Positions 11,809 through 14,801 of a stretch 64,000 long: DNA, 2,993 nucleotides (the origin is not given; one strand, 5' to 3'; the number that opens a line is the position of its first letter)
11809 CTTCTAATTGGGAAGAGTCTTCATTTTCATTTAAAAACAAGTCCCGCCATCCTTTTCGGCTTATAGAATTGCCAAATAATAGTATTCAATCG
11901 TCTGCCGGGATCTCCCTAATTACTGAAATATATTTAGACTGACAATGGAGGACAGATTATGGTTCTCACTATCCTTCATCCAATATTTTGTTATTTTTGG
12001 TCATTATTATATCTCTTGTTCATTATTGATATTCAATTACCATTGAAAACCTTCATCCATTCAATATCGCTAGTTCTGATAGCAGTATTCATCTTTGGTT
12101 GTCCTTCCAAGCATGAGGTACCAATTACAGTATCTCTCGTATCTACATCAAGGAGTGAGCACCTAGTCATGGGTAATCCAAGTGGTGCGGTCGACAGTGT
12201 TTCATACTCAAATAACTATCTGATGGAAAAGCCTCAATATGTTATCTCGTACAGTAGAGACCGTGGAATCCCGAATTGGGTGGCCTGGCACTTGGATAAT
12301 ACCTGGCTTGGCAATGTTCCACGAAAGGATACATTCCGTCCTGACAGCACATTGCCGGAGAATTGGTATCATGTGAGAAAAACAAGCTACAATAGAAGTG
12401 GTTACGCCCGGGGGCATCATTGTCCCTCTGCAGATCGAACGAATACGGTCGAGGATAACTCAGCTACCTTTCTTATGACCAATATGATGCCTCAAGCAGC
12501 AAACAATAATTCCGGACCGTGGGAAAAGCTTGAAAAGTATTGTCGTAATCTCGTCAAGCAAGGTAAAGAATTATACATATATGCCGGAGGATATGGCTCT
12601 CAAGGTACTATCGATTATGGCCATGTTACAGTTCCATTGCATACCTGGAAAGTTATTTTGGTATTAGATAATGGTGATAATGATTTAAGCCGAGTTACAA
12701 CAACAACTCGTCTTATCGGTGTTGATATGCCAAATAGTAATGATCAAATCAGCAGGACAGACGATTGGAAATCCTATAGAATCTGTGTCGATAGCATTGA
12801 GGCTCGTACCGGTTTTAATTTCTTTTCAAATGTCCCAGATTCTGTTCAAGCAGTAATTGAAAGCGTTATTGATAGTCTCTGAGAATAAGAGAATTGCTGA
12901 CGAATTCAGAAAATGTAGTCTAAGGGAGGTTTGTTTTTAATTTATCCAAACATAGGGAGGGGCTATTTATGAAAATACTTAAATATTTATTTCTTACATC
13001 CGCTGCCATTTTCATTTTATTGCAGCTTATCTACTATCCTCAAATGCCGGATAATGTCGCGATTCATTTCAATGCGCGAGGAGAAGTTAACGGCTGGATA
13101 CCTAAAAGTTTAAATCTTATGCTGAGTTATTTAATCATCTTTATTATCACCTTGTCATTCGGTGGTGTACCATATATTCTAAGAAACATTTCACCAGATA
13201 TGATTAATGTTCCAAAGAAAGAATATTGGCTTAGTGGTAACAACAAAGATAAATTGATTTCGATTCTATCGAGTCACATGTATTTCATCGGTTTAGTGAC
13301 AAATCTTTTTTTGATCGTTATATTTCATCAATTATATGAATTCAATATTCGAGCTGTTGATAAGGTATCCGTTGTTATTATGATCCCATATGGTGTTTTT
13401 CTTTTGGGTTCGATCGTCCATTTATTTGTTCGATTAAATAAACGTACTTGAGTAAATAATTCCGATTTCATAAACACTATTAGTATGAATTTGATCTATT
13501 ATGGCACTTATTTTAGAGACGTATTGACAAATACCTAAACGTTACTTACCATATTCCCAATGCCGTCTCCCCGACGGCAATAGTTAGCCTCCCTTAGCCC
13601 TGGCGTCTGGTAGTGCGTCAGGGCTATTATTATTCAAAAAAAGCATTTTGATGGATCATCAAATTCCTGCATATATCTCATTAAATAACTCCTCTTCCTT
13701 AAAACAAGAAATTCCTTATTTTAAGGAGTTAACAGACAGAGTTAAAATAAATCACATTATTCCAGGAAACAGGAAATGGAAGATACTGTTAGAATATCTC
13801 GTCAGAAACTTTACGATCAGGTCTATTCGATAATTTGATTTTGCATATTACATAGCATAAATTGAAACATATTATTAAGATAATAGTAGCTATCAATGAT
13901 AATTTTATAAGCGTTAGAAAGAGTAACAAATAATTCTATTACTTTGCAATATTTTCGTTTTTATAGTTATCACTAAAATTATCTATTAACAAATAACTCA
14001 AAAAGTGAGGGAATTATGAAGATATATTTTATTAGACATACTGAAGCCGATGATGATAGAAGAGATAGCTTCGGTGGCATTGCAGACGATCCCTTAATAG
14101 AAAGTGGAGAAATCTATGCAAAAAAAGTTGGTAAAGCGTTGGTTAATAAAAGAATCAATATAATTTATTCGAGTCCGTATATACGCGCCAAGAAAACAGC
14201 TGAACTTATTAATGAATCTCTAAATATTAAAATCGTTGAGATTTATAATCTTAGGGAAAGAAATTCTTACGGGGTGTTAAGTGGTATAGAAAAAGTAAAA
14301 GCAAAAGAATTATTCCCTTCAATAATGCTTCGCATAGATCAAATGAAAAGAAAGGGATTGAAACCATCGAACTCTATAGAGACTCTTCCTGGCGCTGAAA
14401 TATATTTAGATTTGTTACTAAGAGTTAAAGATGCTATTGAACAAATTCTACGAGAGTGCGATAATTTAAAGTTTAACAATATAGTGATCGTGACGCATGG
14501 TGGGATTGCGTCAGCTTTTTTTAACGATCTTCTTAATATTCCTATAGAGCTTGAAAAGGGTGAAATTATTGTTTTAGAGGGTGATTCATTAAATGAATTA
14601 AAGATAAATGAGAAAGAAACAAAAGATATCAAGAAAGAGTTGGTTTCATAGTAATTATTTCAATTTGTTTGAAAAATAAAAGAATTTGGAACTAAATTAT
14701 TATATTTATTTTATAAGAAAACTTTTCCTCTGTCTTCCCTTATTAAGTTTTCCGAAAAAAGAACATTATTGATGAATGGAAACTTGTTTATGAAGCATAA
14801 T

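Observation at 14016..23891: Candidate undescribed conflict system: GT4-STAND-FGE fusion with a full set of nucleotide and phospho-transfer enzymes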

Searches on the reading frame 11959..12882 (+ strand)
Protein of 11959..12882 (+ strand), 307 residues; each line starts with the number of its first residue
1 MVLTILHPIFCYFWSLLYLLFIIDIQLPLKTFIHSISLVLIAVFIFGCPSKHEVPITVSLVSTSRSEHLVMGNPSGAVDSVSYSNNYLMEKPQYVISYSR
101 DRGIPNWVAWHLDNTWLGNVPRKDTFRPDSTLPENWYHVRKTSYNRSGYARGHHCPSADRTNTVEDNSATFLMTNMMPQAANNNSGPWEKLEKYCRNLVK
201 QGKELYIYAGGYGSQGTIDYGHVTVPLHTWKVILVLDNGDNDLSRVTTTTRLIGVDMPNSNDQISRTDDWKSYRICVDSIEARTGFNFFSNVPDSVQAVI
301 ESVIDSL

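Call 9: search_protein_families(library=pfam, proteins=[window:11959-12882:+], max_evalue=0.001)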
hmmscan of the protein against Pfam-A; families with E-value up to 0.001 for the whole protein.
window:11959-12882:+ (307 aa): 1 family
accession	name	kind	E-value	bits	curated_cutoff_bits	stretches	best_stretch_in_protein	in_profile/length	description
PF01223.29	Endonuclease_NS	-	2.5e-57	194.5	23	1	81-294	11-222/223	DNA/RNA non-specific endonuclease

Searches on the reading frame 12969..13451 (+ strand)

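Call 9: search_protein_families(library=pfam, proteins=[window:12969-13451:+], max_evalue=0.001)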
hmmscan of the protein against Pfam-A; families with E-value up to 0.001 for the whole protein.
window:12969-13451:+ (160 aa): 1 family
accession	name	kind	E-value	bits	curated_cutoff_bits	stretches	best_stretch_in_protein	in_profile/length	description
PF07853.16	DUF1648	-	4.3e-12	45.9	28.7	1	14-57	5-48/49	Domain of unknown function (DUF1648)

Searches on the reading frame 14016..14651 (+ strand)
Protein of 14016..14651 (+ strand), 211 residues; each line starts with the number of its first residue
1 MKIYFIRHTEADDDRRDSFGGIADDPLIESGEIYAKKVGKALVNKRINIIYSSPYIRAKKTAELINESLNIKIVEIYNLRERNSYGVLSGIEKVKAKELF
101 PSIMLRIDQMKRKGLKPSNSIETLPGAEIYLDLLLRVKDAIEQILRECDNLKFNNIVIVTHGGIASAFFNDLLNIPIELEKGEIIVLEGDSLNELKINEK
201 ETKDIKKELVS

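Call 3: search_protein_families(library=pfam, proteins=[window:14016-14651:+], max_evalue=0.01)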
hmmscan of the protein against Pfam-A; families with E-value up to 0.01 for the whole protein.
window:14016-14651:+ (211 aa): 1 family
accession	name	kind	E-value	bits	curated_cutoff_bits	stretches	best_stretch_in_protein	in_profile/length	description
PF00300.27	His_Phos_1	-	3.5e-28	99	21.7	1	3-200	1-184/194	Histidine phosphatase superfamily (branch 1)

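Call 4: search_protein_families(library=padloc, proteins=[window:14016-14651:+], max_evalue=0.01)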
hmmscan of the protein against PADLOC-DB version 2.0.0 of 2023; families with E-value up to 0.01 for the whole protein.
window:14016-14651:+ (211 aa): 0 families

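Call 5: search_protein_families(library=ncbifam, proteins=[window:14016-14651:+], max_evalue=0.01)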
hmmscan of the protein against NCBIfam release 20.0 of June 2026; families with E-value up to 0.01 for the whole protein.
window:14016-14651:+ (211 aa): 22 families
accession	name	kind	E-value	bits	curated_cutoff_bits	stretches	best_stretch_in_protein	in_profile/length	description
TIGR03162.1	ribazole_cobC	equivalog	2.4e-20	72.7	162.9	1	3-178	1-161/176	alpha-ribazole phosphatase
NF045917.1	PhserinePhPspA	equivalog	1.2e-16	61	350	1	1-177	2-166/211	phosphoserine phosphatase PspA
NF002901.0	PRK03482.1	equivalog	2.3e-12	47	261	1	2-180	3-169/215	2,3-diphosphoglycerate-dependent phosphoglycerate mutase GpmB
NF011580.0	PRK15004.1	equivalog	5.5e-12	46.1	250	1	1-81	1-81/203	adenosylcobalamin/alpha-ribazole phosphatase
NF038349.1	dPGM_arch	equivalog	1.2e-11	44.8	225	1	4-121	2-117/194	2,3-diphosphoglycerate-dependent phosphoglycerate mutase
NF005567.0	PRK07238.1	equivalog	3.2e-10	39.9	326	1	3-161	180-326/378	bifunctional RNase H/acid phosphatase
NF002339.0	PRK01295.1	equivalog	4.8e-10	39.2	316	1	4-101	6-107/206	2,3-bisphosphoglycerate-dependent phosphoglycerate mutase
TIGR01258.1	pgm_1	subfamily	2.1e-09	37.1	81.7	1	2-100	2-104/245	2,3-bisphosphoglycerate-dependent phosphoglycerate mutase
NF009994.0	PRK13463.1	equivalog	3.9e-09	36.6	277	1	3-178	5-168/203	phosphoserine phosphatase 1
NF010718.0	PRK14120.1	equivalog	9.7e-09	34.9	366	1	3-100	7-108/249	phosphoglyceromutase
NF010713.0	PRK14115.1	equivalog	1.1e-08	34.7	305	1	2-98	3-103/248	2,3-diphosphoglycerate-dependent phosphoglycerate mutase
NF010716.0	PRK14118.1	equivalog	4.8e-08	32.6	409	1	1-107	1-111/227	2,3-diphosphoglycerate-dependent phosphoglycerate mutase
TIGR00249.1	sixA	equivalog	1.4e-07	31.5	74.5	1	1-77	1-75/154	phosphohistidine phosphatase SixA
NF010715.0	PRK14117.1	equivalog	6.1e-07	29.1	421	1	2-107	3-112/230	phosphoglycerate mutase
NF010714.0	PRK14116.1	equivalog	1.7e-06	27.7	401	1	2-101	3-106/229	2,3-diphosphoglycerate-dependent phosphoglycerate mutase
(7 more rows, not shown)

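Call 70: search_solved_structures(query=window:14016-14651:+, max_evalue=0.00001)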
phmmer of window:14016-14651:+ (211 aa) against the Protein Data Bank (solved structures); distinct sequences matched with E-value up to 0.00001: 5.
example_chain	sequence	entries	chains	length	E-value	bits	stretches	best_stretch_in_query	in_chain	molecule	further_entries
4ij5_A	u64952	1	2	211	5e-08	36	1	2-176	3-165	Phosphoserine phosphatase 1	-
9mmh_A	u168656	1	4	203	3.4e-07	33.3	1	2-92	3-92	Phosphoglycerate mutase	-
4ij6_A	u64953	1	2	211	1.1e-06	31.6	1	2-176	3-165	Phosphoserine phosphatase 1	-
1xq9_A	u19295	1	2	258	3.9e-06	29.9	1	4-100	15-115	phosphoglycerate mutase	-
3d8h_A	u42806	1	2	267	8e-06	28.8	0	2-106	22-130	Glycolytic phosphoglycerate mutase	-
